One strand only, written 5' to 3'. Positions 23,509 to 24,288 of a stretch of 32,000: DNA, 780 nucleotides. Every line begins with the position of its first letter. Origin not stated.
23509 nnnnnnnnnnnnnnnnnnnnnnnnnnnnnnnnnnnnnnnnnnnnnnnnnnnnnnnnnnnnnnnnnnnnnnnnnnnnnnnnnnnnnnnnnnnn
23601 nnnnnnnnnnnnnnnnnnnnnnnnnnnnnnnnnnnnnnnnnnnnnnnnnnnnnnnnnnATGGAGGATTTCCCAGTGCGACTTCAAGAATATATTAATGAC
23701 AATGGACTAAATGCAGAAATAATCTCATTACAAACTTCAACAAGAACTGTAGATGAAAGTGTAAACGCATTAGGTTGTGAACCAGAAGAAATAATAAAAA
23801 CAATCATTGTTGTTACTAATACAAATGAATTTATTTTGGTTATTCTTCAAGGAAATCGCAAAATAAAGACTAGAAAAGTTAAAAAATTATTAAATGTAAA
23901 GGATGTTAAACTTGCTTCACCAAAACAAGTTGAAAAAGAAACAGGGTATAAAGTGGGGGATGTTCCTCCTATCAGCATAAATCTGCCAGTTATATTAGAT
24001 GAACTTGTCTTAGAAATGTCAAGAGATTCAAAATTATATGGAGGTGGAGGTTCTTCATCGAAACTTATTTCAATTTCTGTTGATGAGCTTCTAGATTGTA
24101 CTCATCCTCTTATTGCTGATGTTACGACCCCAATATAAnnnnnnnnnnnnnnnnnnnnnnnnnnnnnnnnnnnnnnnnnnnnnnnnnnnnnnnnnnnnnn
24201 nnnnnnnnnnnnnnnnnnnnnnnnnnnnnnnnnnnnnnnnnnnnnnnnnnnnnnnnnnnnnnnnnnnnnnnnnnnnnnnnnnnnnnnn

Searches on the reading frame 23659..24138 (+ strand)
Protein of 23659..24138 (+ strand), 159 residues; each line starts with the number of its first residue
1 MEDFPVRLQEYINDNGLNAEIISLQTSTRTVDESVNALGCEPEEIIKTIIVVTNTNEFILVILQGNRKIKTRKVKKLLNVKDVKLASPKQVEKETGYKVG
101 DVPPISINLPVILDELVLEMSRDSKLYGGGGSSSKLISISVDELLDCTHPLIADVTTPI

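Call 16: search_protein_families(library=pfam, proteins=[window:23659-24138:+], max_evalue=0.01)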
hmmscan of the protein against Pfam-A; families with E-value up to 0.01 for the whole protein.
window:23659-24138:+ (159 aa): 1 family
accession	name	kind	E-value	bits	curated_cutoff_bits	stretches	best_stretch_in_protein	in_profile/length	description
PF04073.20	tRNA_edit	-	1.5e-27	96.5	25.5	1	27-146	3-122/123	Aminoacyl-tRNA editing domain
